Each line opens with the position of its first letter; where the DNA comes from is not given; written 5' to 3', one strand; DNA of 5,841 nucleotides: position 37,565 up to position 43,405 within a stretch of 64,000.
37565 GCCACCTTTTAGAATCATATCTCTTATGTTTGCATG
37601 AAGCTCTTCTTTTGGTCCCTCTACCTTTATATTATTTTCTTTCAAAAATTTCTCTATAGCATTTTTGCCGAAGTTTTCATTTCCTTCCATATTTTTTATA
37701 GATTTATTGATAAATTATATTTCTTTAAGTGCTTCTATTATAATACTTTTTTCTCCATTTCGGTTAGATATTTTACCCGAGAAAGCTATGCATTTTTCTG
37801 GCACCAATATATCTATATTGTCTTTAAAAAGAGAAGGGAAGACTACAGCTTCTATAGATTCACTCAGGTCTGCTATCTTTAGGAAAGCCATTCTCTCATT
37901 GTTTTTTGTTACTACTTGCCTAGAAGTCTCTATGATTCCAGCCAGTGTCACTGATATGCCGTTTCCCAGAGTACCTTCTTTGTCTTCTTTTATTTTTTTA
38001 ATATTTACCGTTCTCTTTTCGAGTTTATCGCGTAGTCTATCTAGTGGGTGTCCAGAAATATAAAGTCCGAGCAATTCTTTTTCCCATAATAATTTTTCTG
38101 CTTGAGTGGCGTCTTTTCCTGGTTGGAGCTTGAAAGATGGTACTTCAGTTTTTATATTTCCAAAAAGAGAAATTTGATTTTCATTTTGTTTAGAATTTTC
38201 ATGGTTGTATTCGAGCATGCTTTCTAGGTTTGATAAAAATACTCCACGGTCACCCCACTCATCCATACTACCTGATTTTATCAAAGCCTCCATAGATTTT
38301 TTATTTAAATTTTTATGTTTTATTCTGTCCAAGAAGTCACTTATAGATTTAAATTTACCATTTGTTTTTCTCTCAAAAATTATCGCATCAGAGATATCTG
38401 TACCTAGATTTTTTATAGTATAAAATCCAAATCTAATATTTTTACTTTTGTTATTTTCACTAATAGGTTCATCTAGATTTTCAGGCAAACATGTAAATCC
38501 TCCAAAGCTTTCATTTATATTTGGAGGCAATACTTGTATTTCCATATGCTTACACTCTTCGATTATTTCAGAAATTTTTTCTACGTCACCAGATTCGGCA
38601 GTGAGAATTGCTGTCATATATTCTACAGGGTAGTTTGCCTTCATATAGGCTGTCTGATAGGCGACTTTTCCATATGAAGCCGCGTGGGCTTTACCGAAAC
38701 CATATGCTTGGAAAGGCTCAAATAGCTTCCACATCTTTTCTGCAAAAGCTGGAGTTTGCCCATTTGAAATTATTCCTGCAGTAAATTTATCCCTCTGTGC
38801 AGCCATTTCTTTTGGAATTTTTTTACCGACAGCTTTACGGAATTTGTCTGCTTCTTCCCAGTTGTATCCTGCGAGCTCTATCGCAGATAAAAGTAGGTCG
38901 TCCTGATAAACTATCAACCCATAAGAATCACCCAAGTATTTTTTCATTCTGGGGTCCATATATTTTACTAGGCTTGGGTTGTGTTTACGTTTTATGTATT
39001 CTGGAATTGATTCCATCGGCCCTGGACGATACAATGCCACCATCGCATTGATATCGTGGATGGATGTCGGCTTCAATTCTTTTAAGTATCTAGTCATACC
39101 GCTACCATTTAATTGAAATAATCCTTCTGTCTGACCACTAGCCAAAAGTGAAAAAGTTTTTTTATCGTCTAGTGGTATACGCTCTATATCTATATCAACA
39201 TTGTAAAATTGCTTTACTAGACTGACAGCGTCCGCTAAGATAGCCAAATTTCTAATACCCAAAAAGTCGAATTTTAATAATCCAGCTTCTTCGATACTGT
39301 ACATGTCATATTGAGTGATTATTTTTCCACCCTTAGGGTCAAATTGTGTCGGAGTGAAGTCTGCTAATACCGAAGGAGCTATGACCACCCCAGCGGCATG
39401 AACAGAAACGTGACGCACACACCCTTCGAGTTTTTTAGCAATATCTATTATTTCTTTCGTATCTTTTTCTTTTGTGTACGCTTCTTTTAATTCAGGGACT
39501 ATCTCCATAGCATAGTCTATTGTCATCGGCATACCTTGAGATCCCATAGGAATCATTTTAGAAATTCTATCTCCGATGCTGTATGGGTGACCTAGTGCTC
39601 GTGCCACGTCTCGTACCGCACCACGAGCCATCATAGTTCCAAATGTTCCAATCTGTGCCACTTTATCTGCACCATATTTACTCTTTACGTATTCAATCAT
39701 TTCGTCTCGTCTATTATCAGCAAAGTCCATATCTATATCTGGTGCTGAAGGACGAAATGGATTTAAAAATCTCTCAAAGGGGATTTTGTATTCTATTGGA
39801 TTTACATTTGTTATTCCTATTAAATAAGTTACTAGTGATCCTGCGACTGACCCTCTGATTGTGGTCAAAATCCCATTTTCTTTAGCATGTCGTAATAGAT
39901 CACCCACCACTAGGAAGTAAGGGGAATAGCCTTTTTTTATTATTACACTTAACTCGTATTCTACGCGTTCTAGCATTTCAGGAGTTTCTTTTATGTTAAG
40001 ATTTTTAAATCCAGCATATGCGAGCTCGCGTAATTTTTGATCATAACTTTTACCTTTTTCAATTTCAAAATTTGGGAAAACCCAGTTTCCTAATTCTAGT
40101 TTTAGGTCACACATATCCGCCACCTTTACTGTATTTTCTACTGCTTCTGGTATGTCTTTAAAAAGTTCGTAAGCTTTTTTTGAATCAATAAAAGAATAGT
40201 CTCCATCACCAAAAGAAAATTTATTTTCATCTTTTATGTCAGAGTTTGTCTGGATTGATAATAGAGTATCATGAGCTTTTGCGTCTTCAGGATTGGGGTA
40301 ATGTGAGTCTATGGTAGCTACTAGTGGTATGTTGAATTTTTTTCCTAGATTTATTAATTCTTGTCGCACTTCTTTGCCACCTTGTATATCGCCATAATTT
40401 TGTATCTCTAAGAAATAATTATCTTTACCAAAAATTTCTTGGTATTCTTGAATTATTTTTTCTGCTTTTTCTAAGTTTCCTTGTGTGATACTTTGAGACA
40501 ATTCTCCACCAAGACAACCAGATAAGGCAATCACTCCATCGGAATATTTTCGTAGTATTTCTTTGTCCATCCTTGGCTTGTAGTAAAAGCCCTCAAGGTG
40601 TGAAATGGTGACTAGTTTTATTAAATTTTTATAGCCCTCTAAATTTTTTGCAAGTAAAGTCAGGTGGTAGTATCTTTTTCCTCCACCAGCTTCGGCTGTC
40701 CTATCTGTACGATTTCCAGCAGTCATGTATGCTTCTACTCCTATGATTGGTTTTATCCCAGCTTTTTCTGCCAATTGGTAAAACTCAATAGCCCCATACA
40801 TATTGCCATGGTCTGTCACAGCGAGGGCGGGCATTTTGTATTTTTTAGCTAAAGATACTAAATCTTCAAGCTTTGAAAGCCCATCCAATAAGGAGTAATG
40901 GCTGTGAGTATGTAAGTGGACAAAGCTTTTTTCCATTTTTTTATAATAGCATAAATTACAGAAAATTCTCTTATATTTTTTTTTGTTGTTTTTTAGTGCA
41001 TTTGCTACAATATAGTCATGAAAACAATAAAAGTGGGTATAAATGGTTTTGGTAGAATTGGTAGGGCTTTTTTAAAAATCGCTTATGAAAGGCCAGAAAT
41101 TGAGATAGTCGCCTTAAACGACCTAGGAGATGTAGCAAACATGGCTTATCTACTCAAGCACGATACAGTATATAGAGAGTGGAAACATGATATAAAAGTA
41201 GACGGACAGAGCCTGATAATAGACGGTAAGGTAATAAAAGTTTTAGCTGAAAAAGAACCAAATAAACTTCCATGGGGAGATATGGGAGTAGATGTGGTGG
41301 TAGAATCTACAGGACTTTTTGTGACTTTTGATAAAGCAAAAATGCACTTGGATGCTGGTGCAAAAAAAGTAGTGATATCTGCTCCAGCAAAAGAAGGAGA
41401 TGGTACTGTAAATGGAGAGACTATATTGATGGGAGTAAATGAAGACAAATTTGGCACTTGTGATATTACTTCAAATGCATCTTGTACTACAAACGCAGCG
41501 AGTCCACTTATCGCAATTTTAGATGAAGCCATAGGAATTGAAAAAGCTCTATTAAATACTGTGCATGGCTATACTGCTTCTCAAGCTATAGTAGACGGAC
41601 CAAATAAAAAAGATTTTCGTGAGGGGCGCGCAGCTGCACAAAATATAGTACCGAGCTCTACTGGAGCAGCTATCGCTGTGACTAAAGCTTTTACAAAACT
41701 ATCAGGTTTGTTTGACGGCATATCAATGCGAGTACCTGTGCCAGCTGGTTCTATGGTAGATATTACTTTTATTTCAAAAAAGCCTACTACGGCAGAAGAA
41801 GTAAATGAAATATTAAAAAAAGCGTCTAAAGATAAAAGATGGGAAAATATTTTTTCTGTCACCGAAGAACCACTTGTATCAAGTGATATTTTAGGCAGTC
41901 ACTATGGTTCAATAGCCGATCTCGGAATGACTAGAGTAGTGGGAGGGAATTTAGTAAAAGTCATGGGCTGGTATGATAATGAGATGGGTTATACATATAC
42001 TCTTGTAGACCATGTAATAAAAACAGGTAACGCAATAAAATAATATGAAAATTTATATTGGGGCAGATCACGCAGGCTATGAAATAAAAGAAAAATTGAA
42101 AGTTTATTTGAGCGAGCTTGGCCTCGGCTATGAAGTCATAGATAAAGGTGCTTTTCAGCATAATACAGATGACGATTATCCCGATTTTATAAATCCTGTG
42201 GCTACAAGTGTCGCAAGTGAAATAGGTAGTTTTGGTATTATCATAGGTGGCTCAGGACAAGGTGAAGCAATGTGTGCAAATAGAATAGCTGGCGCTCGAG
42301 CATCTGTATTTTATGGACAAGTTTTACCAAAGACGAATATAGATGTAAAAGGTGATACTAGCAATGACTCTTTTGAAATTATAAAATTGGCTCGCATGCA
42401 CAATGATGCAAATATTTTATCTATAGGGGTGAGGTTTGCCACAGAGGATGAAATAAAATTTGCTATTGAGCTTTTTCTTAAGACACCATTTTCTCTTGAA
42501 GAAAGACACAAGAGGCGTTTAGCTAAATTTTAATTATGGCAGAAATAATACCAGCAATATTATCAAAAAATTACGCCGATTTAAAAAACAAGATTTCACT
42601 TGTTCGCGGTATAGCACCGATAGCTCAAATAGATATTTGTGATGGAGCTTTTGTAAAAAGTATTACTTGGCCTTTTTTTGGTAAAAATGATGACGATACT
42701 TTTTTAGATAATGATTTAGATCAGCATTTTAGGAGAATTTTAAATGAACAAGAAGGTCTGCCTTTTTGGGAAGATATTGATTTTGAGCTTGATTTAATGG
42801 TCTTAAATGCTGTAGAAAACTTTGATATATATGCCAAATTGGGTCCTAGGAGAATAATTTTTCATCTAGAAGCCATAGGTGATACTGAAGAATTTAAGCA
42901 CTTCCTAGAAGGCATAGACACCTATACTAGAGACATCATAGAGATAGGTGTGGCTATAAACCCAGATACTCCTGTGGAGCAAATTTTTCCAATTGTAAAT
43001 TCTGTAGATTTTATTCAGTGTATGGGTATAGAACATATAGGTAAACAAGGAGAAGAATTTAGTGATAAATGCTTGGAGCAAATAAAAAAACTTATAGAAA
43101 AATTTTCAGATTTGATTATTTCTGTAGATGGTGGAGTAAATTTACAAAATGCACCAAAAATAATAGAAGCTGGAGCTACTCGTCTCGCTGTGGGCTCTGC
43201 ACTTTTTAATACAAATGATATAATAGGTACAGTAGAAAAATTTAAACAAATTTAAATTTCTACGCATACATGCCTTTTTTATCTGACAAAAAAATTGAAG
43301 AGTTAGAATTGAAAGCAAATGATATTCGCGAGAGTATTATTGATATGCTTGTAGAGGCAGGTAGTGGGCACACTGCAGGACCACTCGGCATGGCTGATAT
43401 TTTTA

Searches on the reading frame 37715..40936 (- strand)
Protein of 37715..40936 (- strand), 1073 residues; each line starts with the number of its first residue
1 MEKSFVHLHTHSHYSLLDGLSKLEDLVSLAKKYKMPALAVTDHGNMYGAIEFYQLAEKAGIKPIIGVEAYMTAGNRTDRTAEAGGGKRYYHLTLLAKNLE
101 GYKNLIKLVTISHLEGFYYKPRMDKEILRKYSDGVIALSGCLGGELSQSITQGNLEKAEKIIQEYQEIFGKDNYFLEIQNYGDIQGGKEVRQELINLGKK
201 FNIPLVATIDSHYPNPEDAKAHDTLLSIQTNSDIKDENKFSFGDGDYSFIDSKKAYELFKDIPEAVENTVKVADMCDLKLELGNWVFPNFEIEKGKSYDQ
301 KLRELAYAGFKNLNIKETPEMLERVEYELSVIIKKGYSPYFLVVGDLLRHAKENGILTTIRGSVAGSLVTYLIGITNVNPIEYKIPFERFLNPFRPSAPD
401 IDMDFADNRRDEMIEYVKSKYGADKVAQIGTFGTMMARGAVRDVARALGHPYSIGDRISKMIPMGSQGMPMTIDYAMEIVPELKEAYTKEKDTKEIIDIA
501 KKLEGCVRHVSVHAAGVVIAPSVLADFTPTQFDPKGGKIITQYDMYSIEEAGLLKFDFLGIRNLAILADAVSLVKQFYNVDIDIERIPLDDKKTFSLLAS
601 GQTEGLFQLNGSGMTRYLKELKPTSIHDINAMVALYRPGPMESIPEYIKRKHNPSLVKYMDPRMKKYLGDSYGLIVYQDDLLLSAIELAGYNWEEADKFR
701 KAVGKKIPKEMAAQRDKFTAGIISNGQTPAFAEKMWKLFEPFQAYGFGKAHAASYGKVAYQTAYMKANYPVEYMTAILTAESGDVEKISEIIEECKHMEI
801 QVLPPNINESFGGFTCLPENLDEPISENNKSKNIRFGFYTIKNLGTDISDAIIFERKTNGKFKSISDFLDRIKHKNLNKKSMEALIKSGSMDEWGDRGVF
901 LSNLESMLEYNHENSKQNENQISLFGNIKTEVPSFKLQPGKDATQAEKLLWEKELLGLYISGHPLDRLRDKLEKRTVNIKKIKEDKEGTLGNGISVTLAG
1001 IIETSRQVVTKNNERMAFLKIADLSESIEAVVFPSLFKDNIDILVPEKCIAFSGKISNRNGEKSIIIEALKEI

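Call 59: search_protein_families(library=pfam, proteins=[window:37715-40936:-], max_evalue=0.00001)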
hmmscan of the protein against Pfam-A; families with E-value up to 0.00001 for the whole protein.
window:37715-40936:- (1073 aa): 5 families
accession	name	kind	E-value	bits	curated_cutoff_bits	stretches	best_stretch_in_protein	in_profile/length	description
PF07733.18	DNA_pol3_alpha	-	3.1e-92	309.3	23.9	1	300-560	1-260/260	Bacterial DNA polymerase III alpha NTPase domain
PF02811.25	PHP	-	7.8e-61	205.6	26.4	1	7-180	1-163/164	PHP domain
PF17657.6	DNA_pol3_finger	-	1e-49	168.5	22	1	563-726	1-166/166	Bacterial DNA polymerase III alpha subunit finger domain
PF14579.12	HHH_6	-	4.6e-23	81.7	25.6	1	800-895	2-84/90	Helix-hairpin-helix motif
PF01336.31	tRNA_anti-codon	-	1.4e-10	41.4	27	1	996-1072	1-74/75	OB-fold nucleic acid binding domain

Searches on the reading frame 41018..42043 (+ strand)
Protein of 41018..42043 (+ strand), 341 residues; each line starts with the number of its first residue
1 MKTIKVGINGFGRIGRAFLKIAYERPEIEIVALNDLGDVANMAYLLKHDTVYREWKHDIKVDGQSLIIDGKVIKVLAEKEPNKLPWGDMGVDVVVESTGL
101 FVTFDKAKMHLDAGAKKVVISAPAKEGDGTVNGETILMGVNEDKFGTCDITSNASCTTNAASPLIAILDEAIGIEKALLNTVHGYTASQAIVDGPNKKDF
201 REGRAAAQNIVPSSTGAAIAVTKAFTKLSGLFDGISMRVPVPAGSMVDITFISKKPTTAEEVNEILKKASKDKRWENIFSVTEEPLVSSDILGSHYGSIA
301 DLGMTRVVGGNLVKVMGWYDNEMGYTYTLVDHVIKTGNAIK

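Call 59: search_protein_families(library=pfam, proteins=[window:41018-42043:+], max_evalue=0.00001)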
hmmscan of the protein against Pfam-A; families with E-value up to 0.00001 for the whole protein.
window:41018-42043:+ (341 aa): 2 families
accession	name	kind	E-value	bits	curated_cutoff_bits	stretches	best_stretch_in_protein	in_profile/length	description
PF02800.25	Gp_dh_C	-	2.2e-52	177.2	24.4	1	163-319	3-158/158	Glyceraldehyde 3-phosphate dehydrogenase, C-terminal domain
PF00044.30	Gp_dh_N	-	1.9e-37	128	31.7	1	4-103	1-100/101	Glyceraldehyde 3-phosphate dehydrogenase, NAD binding domain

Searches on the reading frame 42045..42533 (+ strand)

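Call 59: search_protein_families(library=pfam, proteins=[window:42045-42533:+], max_evalue=0.00001)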
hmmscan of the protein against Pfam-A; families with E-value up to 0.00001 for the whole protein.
window:42045-42533:+ (162 aa): 1 family
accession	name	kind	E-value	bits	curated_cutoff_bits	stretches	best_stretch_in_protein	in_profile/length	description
PF02502.23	LacAB_rpiB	-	1.7e-35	122.4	24.7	2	3-89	1-84/138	Ribose/Galactose Isomerase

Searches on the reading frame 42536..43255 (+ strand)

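Call 62: search_protein_families(library=pfam, proteins=[window:42536-43255:+], max_evalue=0.00001)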
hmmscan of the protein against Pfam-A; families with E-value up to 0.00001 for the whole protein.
window:42536-43255:+ (239 aa): 1 family
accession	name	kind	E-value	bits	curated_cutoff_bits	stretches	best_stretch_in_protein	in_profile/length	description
PF00834.25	Ribul_P_3_epim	-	4e-28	98.6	21.1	1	4-224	2-198/198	Ribulose-phosphate 3 epimerase family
